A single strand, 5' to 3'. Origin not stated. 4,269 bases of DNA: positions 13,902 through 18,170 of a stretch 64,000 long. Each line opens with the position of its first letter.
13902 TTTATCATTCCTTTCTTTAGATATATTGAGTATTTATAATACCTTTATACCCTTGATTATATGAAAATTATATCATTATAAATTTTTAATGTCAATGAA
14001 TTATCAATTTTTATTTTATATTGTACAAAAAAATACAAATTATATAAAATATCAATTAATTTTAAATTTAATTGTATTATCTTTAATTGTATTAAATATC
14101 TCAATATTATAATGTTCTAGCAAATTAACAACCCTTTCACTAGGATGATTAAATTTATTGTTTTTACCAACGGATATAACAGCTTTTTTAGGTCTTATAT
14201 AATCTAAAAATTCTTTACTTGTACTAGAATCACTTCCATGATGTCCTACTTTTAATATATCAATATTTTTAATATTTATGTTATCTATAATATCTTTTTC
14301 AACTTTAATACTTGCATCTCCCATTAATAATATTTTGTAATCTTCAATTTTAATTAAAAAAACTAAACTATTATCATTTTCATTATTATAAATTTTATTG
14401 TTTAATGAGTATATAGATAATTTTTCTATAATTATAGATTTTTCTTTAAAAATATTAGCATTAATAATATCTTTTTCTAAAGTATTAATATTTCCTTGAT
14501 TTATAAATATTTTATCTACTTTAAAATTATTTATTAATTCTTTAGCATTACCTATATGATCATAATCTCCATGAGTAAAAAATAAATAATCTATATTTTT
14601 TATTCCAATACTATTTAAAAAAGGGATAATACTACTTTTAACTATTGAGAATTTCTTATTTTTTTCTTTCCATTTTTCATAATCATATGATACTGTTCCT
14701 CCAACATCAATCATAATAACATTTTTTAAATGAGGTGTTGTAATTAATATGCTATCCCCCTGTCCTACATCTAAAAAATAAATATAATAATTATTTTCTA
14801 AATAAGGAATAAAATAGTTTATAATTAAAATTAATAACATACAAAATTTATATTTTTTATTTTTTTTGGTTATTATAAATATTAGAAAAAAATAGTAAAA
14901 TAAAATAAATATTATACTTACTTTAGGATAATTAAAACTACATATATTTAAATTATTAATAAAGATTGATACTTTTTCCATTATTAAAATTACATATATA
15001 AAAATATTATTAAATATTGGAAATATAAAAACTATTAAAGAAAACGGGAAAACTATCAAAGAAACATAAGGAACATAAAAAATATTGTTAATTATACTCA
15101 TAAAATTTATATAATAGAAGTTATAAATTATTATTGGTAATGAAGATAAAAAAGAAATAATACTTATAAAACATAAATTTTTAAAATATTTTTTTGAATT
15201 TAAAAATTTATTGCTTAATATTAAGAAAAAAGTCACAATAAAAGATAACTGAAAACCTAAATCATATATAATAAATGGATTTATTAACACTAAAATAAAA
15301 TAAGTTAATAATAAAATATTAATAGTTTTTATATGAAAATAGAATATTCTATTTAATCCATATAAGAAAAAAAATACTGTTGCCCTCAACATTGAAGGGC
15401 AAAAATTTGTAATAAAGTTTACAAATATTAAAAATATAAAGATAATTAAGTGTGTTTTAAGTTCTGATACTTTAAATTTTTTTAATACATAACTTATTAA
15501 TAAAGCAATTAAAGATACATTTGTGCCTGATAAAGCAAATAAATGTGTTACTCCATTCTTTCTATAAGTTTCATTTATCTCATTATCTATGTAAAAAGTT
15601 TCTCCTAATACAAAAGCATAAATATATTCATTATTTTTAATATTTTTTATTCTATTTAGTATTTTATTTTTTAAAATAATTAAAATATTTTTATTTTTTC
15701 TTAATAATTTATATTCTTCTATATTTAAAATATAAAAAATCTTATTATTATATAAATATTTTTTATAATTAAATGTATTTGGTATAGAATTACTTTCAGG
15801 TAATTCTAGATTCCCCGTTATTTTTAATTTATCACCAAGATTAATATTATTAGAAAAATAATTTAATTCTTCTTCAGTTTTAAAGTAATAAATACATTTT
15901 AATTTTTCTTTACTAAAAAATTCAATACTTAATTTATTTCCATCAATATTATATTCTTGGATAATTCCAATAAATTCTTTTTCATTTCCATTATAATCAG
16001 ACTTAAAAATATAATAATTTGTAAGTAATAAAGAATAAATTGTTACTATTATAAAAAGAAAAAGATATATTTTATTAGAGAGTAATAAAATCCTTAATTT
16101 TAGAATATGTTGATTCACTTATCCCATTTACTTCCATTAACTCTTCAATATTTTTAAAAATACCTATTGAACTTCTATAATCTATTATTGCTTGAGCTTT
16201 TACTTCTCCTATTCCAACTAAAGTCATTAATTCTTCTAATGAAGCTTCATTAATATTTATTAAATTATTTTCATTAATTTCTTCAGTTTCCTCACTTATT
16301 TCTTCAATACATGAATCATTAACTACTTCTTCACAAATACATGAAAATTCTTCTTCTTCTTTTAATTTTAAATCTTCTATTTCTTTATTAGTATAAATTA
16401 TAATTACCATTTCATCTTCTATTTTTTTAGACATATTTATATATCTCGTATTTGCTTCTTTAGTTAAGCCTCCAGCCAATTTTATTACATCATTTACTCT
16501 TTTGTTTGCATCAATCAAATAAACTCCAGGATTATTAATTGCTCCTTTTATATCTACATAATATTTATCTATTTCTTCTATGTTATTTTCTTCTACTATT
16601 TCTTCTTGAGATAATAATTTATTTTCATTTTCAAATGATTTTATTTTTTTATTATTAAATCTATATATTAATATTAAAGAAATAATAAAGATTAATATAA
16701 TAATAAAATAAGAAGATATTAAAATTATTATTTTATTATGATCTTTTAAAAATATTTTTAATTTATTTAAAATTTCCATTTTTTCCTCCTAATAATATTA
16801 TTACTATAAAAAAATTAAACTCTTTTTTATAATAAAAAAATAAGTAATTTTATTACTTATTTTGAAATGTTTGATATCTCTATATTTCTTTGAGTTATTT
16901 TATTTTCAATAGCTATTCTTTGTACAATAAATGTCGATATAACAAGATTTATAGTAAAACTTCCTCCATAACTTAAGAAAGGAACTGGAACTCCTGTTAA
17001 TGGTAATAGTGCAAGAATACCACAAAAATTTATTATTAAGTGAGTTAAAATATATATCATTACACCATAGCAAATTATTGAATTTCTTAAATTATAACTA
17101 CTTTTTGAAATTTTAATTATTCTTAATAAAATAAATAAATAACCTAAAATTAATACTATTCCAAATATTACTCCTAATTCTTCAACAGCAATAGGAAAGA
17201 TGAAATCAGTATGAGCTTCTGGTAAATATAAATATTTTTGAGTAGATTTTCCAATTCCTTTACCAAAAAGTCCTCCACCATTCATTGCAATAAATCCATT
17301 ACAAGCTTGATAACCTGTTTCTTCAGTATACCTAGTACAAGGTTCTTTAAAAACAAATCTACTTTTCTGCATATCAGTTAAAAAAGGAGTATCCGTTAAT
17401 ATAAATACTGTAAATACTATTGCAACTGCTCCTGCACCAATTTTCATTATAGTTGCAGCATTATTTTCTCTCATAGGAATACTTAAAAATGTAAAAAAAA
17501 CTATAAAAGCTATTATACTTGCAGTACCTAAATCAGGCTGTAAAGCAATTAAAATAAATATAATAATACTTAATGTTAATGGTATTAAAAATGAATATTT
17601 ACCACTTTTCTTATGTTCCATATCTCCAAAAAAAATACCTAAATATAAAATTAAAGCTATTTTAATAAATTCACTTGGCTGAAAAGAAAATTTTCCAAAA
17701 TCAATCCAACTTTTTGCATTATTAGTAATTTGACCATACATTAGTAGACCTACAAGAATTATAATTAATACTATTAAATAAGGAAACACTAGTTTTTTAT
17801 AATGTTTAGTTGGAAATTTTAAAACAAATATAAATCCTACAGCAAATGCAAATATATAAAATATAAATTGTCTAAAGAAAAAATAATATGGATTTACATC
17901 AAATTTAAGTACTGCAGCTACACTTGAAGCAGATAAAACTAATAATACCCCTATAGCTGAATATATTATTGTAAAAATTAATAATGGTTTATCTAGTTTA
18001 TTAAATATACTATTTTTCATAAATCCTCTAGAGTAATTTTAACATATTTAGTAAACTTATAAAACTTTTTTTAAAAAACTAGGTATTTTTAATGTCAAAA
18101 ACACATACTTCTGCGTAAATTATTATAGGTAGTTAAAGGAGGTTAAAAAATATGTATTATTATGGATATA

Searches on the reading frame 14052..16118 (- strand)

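Call 88: search_protein_families(library=pfam, proteins=[window:14052-16118:-], max_evalue=0.00001)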
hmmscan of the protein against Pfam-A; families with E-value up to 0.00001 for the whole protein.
window:14052-16118:- (688 aa): 3 families
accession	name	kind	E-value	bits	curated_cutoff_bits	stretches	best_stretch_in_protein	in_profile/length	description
PF03772.21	Competence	-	1.9e-46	159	23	1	170-419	2-267/270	Competence protein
PF00753.33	Lactamase_B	-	8.1e-19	68.8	22.7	1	450-536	2-71/196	Metallo-beta-lactamase superfamily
PF13567.11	DUF4131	-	9.2e-08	32.4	31.6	1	85-135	116-161/165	Domain of unknown function (DUF4131)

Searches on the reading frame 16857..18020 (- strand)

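Call 88: search_protein_families(library=pfam, proteins=[window:16857-18020:-], max_evalue=0.00001)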
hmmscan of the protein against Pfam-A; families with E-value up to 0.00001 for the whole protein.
window:16857-18020:- (387 aa): 1 family
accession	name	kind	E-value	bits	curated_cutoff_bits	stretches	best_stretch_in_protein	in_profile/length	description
PF01098.24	FTSW_RODA_SPOVE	-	3.4e-77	260.3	26.4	1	14-374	5-355/356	Cell cycle protein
